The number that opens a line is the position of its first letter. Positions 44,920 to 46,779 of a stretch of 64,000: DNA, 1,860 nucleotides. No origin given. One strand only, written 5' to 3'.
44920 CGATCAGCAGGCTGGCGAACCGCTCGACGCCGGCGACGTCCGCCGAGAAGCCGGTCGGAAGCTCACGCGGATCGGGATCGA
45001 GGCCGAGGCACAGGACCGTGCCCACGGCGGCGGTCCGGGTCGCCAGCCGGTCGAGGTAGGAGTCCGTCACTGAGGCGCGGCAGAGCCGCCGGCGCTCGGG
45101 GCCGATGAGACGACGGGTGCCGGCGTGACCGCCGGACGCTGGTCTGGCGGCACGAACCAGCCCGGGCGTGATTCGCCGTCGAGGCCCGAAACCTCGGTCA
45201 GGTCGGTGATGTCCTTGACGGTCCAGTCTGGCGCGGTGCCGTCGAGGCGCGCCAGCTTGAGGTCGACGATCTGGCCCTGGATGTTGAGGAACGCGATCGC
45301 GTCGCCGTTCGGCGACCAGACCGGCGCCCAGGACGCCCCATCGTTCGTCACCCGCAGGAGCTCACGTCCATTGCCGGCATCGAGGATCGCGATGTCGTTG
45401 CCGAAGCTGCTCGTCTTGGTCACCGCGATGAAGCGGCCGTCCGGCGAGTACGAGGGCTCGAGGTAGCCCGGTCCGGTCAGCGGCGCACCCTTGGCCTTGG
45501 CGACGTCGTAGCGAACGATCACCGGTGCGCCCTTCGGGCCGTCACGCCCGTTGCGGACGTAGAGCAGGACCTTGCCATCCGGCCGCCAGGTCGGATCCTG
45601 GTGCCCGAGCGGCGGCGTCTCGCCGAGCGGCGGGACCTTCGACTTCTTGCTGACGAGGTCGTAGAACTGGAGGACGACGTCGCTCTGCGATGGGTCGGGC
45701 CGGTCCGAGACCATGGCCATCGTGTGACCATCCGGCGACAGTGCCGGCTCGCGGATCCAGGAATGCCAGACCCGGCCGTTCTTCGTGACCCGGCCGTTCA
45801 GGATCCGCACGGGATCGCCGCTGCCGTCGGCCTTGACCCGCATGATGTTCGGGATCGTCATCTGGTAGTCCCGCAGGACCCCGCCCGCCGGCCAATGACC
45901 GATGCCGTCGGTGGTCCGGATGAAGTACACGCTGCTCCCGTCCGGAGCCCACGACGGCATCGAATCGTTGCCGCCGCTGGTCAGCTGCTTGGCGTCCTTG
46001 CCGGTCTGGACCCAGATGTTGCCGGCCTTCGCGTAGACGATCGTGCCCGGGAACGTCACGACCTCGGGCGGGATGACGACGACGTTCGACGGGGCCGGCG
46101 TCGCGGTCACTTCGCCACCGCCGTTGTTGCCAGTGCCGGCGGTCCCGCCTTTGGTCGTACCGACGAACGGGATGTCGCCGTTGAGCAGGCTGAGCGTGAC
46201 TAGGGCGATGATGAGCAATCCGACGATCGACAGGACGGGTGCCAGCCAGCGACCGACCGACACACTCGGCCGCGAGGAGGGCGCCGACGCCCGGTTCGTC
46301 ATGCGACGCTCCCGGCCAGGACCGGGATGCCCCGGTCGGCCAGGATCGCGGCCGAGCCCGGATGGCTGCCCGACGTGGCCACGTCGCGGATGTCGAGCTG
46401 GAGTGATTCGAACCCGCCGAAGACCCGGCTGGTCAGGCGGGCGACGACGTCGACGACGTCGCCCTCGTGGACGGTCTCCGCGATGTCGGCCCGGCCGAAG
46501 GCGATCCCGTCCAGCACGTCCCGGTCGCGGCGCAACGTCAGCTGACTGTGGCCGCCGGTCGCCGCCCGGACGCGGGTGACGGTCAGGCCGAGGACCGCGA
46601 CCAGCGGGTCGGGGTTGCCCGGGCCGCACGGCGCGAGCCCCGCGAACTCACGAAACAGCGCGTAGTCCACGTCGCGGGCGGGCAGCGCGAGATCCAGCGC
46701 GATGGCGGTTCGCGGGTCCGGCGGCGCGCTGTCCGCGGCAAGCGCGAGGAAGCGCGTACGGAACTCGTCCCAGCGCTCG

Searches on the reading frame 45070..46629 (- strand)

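Call 51: search_protein_families(library=pfam, proteins=[window:45070-46629:-], max_evalue=0.00001)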
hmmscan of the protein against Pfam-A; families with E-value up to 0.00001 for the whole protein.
window:45070-46629:- (520 aa): 1 family
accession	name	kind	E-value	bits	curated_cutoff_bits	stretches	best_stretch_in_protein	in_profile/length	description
PF07676.18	PD40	-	3.3e-21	75.1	20.9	0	217-241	6-30/38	WD40-like Beta Propeller Repeat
